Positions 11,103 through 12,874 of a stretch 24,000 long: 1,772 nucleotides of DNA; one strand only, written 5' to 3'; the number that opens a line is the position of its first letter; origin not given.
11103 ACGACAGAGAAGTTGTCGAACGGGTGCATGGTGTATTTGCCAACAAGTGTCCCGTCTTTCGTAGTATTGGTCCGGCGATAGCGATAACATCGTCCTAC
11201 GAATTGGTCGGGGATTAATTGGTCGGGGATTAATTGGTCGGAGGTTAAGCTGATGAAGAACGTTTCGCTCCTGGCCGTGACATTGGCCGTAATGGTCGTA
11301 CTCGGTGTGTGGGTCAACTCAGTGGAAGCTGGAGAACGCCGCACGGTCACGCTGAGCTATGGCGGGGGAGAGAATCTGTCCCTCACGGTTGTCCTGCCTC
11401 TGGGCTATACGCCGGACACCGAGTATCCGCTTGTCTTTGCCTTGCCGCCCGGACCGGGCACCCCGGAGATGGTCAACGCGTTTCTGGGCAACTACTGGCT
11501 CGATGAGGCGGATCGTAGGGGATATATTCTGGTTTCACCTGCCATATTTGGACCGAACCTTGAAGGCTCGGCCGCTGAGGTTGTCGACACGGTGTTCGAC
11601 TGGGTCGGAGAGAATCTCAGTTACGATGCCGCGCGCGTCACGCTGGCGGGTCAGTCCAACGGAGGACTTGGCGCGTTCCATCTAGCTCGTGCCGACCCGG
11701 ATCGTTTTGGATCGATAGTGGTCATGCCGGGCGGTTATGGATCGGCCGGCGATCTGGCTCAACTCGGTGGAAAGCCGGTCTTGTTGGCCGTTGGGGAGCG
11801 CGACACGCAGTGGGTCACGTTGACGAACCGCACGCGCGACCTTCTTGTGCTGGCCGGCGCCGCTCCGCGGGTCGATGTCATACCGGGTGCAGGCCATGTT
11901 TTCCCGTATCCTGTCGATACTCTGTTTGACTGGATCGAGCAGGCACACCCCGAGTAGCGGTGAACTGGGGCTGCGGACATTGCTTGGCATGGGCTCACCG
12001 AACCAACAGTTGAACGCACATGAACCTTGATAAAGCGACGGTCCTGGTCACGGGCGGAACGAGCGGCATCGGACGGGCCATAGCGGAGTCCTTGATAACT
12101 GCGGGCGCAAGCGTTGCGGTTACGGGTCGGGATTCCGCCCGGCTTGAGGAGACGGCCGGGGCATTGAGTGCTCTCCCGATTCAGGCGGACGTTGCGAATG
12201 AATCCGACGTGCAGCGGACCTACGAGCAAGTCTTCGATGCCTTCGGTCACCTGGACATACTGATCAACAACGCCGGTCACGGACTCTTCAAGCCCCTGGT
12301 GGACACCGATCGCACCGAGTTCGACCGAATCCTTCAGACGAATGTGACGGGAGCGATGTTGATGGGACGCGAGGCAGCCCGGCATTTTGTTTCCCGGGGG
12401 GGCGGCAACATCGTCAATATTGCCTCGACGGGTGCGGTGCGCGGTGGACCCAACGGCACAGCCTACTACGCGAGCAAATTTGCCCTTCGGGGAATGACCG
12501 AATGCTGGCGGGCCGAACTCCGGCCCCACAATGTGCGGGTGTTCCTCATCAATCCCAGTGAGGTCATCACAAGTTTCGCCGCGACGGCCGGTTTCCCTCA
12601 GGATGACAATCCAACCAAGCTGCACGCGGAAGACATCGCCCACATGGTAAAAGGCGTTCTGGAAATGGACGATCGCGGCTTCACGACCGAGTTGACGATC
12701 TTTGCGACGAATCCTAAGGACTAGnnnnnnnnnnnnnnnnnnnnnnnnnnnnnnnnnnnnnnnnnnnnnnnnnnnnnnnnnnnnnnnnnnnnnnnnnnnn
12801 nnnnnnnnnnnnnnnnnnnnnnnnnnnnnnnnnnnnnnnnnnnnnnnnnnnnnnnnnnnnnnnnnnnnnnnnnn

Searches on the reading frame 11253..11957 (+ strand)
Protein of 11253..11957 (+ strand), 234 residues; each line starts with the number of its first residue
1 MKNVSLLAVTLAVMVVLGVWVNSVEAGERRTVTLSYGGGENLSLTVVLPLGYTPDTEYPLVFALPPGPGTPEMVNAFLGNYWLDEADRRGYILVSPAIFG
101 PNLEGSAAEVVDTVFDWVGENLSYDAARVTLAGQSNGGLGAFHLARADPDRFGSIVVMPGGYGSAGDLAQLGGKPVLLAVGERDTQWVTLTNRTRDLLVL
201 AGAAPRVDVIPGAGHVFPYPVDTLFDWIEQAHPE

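Call 10: search_protein_families(library=pfam, proteins=[window:11253-11957:+], max_evalue=0.001)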
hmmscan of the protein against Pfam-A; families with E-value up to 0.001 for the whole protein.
window:11253-11957:+ (234 aa): 3 families
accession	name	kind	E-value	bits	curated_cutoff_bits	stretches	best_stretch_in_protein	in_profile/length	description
PF00756.26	Esterase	-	2.2e-08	34.6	22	1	112-160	100-148/251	Putative esterase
PF00326.27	Peptidase_S9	-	0.00063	19.7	22.6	0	114-156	51-93/213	Prolyl oligopeptidase family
PF01738.24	DLH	-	0.00084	19.4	21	0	115-218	85-189/217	Dienelactone hydrolase family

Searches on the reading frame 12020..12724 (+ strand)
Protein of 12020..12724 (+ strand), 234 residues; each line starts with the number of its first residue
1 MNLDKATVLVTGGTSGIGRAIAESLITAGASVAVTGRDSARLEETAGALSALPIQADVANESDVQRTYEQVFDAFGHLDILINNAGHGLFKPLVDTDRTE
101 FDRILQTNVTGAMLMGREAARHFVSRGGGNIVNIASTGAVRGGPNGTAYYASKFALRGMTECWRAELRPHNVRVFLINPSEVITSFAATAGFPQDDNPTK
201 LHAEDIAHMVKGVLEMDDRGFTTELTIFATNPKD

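Call 10: search_protein_families(library=pfam, proteins=[window:12020-12724:+], max_evalue=0.001)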
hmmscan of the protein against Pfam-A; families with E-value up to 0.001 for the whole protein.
window:12020-12724:+ (234 aa): 6 families
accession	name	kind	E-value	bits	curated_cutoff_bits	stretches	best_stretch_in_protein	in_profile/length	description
PF00106.31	adh_short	-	8.7e-53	179.2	26.6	1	7-188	2-188/195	short chain dehydrogenase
PF13561.12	adh_short_C2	-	2.8e-41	142.1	27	1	15-190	6-184/236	Enoyl-(Acyl carrier protein) reductase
PF08659.16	KR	-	1.2e-12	48.5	22.6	1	6-165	1-165/180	KR domain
PF23441.1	SDR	-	1.6e-06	28.1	27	1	3-189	5-201/258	SDR-like rossmann domain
PF01370.27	Epimerase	-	1.7e-05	24.8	20.9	1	8-86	1-73/240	NAD dependent epimerase/dehydratase family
PF13460.12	NAD_binding_10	-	0.00039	20.8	27.2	1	12-69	1-59/184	NAD(P)H-binding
